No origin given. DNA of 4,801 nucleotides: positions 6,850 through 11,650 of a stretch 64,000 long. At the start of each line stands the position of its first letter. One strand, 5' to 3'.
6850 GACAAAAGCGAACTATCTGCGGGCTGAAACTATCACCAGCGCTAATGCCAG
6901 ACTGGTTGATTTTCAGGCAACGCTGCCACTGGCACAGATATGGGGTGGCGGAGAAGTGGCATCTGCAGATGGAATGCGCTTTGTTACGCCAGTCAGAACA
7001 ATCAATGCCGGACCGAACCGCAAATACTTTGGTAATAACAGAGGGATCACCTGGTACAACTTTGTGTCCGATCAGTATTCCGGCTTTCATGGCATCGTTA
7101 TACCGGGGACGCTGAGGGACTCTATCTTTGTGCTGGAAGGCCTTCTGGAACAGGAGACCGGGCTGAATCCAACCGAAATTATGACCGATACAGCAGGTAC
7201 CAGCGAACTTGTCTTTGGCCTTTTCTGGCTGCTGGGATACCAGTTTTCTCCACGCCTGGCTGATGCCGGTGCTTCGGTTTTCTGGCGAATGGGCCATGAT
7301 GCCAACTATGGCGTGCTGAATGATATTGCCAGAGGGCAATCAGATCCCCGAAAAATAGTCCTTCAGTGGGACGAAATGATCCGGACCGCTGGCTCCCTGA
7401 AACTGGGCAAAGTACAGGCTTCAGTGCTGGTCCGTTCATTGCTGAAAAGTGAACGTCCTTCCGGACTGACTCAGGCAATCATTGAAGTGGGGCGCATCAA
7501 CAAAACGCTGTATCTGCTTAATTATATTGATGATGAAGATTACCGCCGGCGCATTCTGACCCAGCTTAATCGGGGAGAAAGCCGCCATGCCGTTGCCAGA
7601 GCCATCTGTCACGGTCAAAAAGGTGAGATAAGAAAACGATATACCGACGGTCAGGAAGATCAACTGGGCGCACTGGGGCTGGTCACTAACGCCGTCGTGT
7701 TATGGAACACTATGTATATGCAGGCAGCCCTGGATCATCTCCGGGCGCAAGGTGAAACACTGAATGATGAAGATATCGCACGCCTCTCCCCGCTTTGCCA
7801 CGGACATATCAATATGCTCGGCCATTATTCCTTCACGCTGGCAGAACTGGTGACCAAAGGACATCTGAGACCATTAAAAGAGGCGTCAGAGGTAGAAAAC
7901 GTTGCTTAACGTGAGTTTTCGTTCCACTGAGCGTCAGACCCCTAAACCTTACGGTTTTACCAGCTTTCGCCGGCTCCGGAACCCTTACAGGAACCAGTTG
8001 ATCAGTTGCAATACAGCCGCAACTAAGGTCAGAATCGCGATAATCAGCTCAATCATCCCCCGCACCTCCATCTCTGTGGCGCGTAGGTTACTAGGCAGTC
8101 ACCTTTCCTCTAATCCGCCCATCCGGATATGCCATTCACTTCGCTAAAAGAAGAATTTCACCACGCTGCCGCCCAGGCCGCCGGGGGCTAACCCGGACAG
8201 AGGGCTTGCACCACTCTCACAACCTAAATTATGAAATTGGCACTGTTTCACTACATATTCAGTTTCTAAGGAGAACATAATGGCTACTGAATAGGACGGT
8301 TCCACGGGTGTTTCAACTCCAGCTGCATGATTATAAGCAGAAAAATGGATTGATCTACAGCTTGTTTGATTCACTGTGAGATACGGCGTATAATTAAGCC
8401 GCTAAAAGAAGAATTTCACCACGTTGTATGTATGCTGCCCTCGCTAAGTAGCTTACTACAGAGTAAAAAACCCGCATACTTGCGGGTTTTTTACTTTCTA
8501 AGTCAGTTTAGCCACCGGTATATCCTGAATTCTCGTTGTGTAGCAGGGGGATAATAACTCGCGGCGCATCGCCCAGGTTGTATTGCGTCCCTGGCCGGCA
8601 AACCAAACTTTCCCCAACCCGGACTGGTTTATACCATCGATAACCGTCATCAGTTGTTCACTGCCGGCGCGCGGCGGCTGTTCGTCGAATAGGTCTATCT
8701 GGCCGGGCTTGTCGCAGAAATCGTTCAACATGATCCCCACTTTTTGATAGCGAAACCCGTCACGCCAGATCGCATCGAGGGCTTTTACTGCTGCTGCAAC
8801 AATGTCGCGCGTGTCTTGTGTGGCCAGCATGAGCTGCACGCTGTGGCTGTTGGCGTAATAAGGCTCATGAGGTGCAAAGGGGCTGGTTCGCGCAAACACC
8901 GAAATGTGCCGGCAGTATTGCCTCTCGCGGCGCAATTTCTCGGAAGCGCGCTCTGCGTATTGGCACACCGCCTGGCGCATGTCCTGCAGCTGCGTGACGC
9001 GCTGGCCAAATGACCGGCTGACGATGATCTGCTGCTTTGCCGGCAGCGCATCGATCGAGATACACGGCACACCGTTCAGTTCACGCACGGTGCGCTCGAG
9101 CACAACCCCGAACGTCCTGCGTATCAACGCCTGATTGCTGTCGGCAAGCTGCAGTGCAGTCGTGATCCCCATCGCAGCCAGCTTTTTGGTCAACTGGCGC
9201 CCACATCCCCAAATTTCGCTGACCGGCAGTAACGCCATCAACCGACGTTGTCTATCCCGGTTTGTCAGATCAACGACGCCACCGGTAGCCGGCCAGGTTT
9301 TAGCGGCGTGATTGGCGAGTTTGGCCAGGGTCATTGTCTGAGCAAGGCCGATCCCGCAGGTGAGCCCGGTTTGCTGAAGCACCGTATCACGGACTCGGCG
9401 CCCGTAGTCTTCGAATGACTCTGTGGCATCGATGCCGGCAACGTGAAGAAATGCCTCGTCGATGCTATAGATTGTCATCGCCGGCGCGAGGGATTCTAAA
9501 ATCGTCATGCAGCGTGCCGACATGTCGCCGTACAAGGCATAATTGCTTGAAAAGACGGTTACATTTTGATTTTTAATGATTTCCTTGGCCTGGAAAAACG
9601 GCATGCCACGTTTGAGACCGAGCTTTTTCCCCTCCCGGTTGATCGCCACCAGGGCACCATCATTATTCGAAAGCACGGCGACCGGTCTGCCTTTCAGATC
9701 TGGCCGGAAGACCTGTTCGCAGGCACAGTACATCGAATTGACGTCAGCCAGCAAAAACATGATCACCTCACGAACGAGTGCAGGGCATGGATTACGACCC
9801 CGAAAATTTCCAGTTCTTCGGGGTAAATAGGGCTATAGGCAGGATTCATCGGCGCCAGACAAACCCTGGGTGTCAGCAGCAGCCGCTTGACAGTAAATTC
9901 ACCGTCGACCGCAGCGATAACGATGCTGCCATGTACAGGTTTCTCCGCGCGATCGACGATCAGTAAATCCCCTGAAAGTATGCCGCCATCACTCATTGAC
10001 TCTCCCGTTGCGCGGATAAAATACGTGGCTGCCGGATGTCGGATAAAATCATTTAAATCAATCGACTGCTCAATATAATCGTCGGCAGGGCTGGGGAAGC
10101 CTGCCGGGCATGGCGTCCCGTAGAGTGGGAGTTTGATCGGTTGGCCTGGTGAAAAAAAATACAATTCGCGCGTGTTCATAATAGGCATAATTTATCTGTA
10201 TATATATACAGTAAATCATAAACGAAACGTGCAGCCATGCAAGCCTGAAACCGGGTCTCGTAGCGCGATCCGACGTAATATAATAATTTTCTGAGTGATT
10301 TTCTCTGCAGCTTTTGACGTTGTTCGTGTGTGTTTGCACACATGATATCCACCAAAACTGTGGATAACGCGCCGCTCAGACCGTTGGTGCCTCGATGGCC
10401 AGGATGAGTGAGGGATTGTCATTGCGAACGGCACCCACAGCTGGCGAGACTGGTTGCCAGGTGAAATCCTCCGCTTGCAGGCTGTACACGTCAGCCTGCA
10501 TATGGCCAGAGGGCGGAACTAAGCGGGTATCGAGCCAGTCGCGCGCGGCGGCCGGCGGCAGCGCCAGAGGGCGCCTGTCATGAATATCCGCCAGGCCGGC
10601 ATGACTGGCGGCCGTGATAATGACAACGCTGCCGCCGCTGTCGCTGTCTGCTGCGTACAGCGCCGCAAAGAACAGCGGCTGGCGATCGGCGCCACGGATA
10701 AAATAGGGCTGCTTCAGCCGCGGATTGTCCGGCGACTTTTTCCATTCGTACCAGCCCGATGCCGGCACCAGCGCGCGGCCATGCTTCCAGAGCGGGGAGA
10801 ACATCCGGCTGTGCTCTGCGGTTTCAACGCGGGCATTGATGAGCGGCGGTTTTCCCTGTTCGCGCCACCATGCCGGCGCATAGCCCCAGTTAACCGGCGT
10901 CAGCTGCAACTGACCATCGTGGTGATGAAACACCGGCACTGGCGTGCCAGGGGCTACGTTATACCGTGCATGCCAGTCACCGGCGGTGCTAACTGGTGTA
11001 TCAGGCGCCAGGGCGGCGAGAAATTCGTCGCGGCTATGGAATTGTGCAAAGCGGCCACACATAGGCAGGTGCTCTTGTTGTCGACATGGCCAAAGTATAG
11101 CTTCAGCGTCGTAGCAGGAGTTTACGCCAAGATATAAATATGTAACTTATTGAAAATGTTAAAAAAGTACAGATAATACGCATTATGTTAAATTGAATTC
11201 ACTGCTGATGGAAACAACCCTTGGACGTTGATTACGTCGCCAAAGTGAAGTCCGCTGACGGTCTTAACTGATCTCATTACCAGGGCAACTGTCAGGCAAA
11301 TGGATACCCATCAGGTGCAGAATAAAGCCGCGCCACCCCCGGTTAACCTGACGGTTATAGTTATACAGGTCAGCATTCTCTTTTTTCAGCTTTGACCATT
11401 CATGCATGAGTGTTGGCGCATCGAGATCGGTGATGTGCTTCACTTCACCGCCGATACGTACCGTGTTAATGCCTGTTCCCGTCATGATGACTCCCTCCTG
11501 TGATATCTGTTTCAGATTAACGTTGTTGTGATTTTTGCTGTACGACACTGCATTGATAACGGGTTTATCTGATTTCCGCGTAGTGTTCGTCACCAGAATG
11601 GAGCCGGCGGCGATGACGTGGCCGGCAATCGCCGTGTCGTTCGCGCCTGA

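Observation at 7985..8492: Candidate TisB/IstR-1-like type I toxin-antitoxin pair next to the umuDC operon, cut off from its terminator by the Tn3-family insertion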

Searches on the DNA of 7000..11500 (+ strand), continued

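Call 24: search_dna_similar(query=window:7960-8330:+, collection=plasmids, mode=distant, max_rows=60, rows=spread)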
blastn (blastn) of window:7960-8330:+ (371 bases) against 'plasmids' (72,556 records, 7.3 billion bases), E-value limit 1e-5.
Records with a match: 120; places in all: 122; records where one place covers at least 80% of the query: 3.
Best place of each record, by identity: >=99% 3; 95-99% 5; 90-95% 101; 80-90% 2; 60-80% 9.
By first word of the organism name: Klebsiella 50; Citrobacter 20; Enterobacter 18; Escherichia 12; Serratia 9; Raoultella 5; Kosakonia 1; Proteus 1; Yersinia 1; Lelliottia 1; and 2 more.
By predicted mobility (MOB-suite, as given by PLSDB): conjugative 90; non-mobilizable 20; mobilizable 10.
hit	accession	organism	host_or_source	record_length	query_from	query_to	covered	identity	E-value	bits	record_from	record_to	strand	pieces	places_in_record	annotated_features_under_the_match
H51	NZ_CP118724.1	Serratia marcescens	Pure isolate,soil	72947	1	371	100%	100.0%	0e+0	670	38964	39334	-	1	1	none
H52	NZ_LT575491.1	Serratia marcescens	Bursaphelenchus xylophilus,Cuticle of ...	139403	1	371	100%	99.7%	0e+0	664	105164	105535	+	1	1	hypothetical protein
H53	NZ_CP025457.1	Klebsiella pneumoniae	Homo sapiens,mixed culture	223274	7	247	65%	90.5%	6e-87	328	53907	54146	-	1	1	none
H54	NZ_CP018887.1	Klebsiella pneumoniae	Homo sapiens,urine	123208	7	247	65%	90.5%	6e-87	328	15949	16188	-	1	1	none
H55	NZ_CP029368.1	Escherichia coli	Sewage,Pure Culture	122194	7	247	65%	90.5%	6e-87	328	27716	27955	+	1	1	none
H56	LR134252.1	Raoultella terrigena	environmental,Ropy milk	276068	7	247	65%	90.5%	6e-87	328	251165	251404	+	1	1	none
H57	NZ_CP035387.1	Enterobacter hormaechei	Homo sapiens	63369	7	247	65%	90.5%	6e-87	328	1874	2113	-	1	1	none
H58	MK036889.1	Klebsiella pneumoniae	-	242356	7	247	65%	90.5%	6e-87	328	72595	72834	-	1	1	hypothetical protein (x2)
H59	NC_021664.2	Klebsiella pneumoniae FCF1305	Homo sapiens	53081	7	247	65%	90.5%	6e-87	328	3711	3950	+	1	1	hypothetical protein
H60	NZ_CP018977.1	Escherichia coli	Homo sapiens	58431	7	247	65%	90.5%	6e-87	328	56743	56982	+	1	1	none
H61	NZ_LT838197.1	Escherichia coli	Homo sapiens,clinical isolate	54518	7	247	65%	90.5%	6e-87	328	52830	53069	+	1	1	none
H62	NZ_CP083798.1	Klebsiella pneumoniae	Homo sapiens,urine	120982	7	247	65%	90.5%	6e-87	328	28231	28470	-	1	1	none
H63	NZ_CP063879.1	Klebsiella pneumoniae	Manis javanica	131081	7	247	65%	90.5%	6e-87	328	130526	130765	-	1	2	none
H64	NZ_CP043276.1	Escherichia coli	Homo sapiens,Pure Culture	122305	7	247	65%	90.5%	6e-87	328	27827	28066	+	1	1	none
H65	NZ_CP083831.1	Enterobacter asburiae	Homo sapiens,sputum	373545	7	247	65%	90.5%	6e-87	328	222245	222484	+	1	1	none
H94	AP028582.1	Serratia marcescens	-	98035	1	209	56%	98.1%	9e-97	360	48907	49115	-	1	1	none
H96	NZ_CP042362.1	Lelliottia amnigena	soil,potato rhizosphere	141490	6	247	65%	81.9%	1e-57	230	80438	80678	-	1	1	none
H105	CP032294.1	Enterobacter cloacae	-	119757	24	251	61%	75.3%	5e-31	142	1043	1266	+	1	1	none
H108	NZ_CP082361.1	Klebsiella sp. CTHL.F3a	food sample,kimchi (fermented cabbage)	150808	31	251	60%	74.0%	4e-26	126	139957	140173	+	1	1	none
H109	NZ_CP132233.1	Enterobacter hormaechei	mixed culture,soil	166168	30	211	49%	71.4%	1e-12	81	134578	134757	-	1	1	none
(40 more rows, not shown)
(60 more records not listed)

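Call 37: get_annotated_region(hit=H94, flank=1500)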
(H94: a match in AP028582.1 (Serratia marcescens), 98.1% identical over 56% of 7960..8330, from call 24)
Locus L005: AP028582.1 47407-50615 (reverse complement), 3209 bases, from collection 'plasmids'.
description: Serratia marcescens QE01 plasmid pQE01 DNA, complete sequence
organism: Serratia marcescens (NCBI taxid 615)
taxonomy: Bacteria; Pseudomonadota; Gammaproteobacteria; Enterobacterales; Yersiniaceae; Serratia; Serratia marcescens
host: -; source: -; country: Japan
typing (MOB-suite, as given by PLSDB): conjugative; replicon IncI1,rep_cluster_1057; relaxase MOBF; mating-pair formation MPF_F
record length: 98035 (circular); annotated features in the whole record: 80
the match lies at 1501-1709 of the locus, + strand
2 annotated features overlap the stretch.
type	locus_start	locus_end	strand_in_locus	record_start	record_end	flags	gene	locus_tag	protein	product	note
CDS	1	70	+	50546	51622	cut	-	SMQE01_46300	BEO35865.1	hypothetical protein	-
CDS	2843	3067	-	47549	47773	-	-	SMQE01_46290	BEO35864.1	hypothetical protein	-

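Call 38: get_annotated_region(hit=H96, flank=1500)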
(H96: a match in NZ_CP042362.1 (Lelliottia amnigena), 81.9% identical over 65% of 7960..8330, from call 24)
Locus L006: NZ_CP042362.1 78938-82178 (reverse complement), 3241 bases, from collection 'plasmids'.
description: Lelliottia amnigena strain A167 plasmid unnamed, complete sequence
organism: Lelliottia amnigena (NCBI taxid 61646)
taxonomy: Bacteria; Pseudomonadota; Gammaproteobacteria; Enterobacterales; Enterobacteriaceae; Lelliottia; Lelliottia amnigena
host: -; source: soil,potato rhizosphere; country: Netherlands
typing (MOB-suite, as given by PLSDB): non-mobilizable; replicon IncFII; mating-pair formation MPF_F
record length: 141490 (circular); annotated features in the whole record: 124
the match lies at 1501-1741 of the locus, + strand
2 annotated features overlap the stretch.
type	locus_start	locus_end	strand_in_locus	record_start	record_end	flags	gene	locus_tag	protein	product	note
CDS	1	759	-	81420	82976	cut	-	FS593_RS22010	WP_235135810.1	EAL domain-containing protein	-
CDS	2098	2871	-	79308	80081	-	-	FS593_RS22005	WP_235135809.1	hypothetical protein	-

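Call 39: get_annotated_region(hit=H105, flank=1500)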
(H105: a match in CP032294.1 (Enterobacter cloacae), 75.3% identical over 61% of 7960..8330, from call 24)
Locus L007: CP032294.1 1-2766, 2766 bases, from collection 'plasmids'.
description: UNVERIFIED_ORG: Enterobacter cloacae strain AR_0073 plasmid unnamed3, complete sequence
organism: Enterobacter cloacae (NCBI taxid 550)
taxonomy: Bacteria; Pseudomonadota; Gammaproteobacteria; Enterobacterales; Enterobacteriaceae; Enterobacter; Enterobacter cloacae
host: -; source: -; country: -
typing (MOB-suite, as given by PLSDB): conjugative; replicon IncFII,IncR; relaxase MOBF; mating-pair formation MPF_F
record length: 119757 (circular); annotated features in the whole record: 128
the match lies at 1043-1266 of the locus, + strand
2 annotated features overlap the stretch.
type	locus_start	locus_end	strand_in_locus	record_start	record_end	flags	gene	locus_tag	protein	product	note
CDS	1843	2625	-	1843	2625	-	-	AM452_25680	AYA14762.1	phage integrase family protein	-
CDS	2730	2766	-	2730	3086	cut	-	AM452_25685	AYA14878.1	hypothetical protein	-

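Call 40: get_annotated_region(hit=H108, flank=1500)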
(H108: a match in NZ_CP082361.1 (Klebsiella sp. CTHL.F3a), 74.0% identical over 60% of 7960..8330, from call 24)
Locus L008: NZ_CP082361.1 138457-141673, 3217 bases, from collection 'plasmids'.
description: Klebsiella sp. CTHL.F3a plasmid pCTHL.F3a, complete sequence
organism: Klebsiella sp. CTHL.F3a (NCBI taxid 2873296)
taxonomy: Bacteria; Pseudomonadota; Gammaproteobacteria; Enterobacterales; Enterobacteriaceae; Klebsiella; Klebsiella sp. CTHL.F3a
host: -; source: food sample,kimchi (fermented cabbage); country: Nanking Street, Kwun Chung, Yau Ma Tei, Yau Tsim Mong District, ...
typing (MOB-suite, as given by PLSDB): conjugative; replicon IncFIB,IncFII; relaxase MOBF; mating-pair formation MPF_F
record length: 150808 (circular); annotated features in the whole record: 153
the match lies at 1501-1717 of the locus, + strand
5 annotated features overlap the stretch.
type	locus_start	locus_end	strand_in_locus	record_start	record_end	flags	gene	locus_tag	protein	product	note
CDS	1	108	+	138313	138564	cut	-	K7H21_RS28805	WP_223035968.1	type II toxin-antitoxin system Phd/YefM family antitoxin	GO:0045927 - positive regulation of growth [Evidence IEA]; GO:0006355 - regulation of DNA-templated transcription ...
CDS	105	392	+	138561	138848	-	-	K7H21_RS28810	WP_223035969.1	type II toxin-antitoxin system RelE/ParE family toxin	GO:0030541 - plasmid partitioning [Evidence IEA]; GO:0051290 - protein heterotetramerization [Evidence IEA]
CDS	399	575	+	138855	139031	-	-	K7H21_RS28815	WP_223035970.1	hypothetical protein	-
CDS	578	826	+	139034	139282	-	-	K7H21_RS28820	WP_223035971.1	hypothetical protein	-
CDS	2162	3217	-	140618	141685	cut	-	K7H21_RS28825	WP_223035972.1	hypothetical protein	-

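Call 41: get_annotated_region(hit=H109, flank=1500)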
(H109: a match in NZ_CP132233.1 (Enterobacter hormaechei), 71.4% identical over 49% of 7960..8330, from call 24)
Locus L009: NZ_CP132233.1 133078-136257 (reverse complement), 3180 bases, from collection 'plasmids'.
description: Enterobacter hormaechei strain RSY19 plasmid unnamed1, complete sequence
organism: Enterobacter hormaechei (NCBI taxid 158836)
taxonomy: Bacteria; Pseudomonadota; Gammaproteobacteria; Enterobacterales; Enterobacteriaceae; Enterobacter; Enterobacter hormaechei
host: -; source: mixed culture,soil; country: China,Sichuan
typing (MOB-suite, as given by PLSDB): non-mobilizable
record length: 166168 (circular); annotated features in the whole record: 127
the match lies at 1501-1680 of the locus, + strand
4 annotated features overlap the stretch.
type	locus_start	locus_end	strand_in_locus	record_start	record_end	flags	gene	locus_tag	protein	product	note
CDS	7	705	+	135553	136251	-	-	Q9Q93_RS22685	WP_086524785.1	zeta toxin family protein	-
CDS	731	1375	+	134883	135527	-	-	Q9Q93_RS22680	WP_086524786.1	hypothetical protein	-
CDS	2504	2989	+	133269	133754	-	-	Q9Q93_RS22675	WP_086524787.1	ImmA/IrrE family metallo-endopeptidase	-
CDS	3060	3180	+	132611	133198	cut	-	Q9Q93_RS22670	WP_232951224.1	hypothetical protein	-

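Call 57: search_dna_similar(query=window:7960-8330:-, collection=ecoli_genomes, mode=distant, max_evalue=10, max_rows=40, rows=spread)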
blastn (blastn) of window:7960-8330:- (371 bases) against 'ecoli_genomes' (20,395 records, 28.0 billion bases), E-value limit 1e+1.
Records with a match: 21; places in all: 21; records where one place covers at least 80% of the query: 0.
Genomes with a match: 21 of 5426; with a place that covers at least 80% of the query: 0. Places per genome that has any: lowest 1, median 1, highest 1. On chromosomes: 0 places; on plasmids: 21.
Best place of each record, by identity: 90-95% 21.
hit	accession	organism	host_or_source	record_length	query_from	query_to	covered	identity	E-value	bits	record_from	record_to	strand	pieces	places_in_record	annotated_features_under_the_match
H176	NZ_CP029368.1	Escherichia coli strain WCHEC035148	Sewage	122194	125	365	65%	90.5%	2e-86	328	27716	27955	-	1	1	none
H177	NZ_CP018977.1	Escherichia coli strain Ecol_656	Homo sapiens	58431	125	365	65%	90.5%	2e-86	328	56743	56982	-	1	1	none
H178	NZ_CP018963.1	Escherichia coli strain Ecol_517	Homo sapiens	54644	125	365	65%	90.5%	2e-86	328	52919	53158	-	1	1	none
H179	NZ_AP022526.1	Escherichia coli strain THO-003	Homo sapiens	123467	125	365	65%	90.5%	2e-86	328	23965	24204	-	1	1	none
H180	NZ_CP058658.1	Escherichia coli strain WCHEC035125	sewage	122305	125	365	65%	90.5%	2e-86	328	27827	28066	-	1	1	none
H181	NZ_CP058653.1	Escherichia coli strain WCHEC035123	Sewage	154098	125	365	65%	90.5%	2e-86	328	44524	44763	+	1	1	none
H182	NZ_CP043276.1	Escherichia coli strain WCHEC035148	Homo sapiens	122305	125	365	65%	90.5%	2e-86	328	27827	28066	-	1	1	none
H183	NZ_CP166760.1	Escherichia coli strain CRE389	Homo sapiens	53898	125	365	65%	90.5%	2e-86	328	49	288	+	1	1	none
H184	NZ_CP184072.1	Escherichia coli strain 1449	Homo sapiens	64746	125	365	65%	90.5%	2e-86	328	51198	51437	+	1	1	none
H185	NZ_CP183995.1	Escherichia coli strain 736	Homo sapiens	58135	125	365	65%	90.5%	2e-86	328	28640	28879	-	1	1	none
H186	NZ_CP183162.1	Escherichia coli strain 605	Homo sapiens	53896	125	365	65%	90.5%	2e-86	328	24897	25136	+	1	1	none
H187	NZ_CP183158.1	Escherichia coli strain 572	Homo sapiens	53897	125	365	65%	90.5%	2e-86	328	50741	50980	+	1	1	none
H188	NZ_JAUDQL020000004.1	Escherichia coli strain MARGA_3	Homo sapiens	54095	125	365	65%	90.5%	2e-86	328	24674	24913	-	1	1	none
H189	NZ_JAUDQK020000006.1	Escherichia coli strain MARGA_4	Homo sapiens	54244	125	365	65%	90.5%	2e-86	328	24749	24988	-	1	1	none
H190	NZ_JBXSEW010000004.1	Escherichia coli strain PEC408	Sus scrofa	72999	125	365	65%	90.5%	2e-86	328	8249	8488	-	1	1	none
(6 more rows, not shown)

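Call 71: get_annotated_region(hit=H1, flank=7000)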
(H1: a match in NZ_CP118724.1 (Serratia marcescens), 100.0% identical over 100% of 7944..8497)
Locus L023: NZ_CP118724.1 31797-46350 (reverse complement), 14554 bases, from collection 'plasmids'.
description: Serratia marcescens strain AHRB3 plasmid pAHRB3, complete sequence
organism: Serratia marcescens (NCBI taxid 615)
taxonomy: Bacteria; Pseudomonadota; Gammaproteobacteria; Enterobacterales; Yersiniaceae; Serratia; Serratia marcescens
host: -; source: Pure isolate,soil; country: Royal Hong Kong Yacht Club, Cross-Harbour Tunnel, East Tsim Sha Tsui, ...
typing (MOB-suite, as given by PLSDB): conjugative; replicon IncI1; relaxase MOBF; mating-pair formation MPF_F
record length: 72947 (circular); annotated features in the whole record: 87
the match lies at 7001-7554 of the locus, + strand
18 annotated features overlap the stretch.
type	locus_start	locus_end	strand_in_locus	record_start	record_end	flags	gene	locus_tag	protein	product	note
CDS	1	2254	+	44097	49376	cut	traI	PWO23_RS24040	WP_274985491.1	conjugative transfer relaxase/helicase TraI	-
CDS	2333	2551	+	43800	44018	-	-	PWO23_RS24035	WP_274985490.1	hypothetical protein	-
CDS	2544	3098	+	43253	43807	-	-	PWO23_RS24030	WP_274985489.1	phospholipase D family protein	-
CDS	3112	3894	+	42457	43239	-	-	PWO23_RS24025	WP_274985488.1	TraX family protein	-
CDS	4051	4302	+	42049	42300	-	repA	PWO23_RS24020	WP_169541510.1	replication regulatory protein RepA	-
CDS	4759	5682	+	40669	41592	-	-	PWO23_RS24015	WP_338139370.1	Replication protein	-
CDS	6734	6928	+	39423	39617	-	-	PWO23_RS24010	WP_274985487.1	hypothetical protein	-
CDS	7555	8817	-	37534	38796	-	umuC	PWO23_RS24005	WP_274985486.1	translesion error-prone DNA polymerase V subunit UmuC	GO:0006281 - DNA repair [Evidence IEA]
CDS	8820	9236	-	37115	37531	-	umuD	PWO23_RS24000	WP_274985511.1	translesion error-prone DNA polymerase V autoproteolytic subunit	-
CDS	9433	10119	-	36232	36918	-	-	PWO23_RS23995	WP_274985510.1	SOS response-associated peptidase family protein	GO:0006974 - DNA damage response [Evidence IEA]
CDS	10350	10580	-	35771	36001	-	-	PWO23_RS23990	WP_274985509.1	hypothetical protein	-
CDS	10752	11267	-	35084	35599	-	-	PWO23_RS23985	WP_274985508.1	hypothetical protein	-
CDS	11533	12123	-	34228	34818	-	-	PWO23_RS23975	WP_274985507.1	hypothetical protein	-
CDS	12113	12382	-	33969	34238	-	-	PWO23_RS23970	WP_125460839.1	hypothetical protein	-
CDS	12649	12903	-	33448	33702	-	-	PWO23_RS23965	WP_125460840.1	hypothetical protein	-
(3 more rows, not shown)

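Call 86: search_rna_families(sources=[L007, L020, L009, L006], threshold=evalue, max_evalue=1)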
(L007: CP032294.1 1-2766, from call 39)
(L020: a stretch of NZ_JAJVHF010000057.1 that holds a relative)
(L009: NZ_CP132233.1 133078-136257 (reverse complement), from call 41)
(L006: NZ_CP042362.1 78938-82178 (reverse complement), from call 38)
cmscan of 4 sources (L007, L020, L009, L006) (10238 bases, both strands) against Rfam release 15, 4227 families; matches with E-value up to 1: 3.
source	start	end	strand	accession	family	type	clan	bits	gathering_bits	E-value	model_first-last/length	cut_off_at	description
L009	1427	1493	-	RF02837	anti-hemB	Gene; sRNA;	-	24.4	49.5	0.031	1-81/81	no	Burkholderia RNA 7 (anti-hemB)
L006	1456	1529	-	RF02766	Ysr49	Gene; sRNA;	-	22.5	95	0.82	1-124/124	no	Yersinia sRNA 49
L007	973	1064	-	RF02076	STnc100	Gene; sRNA;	-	20.7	47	0.46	1-206/206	no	Gammaproteobacterial sRNA STnc100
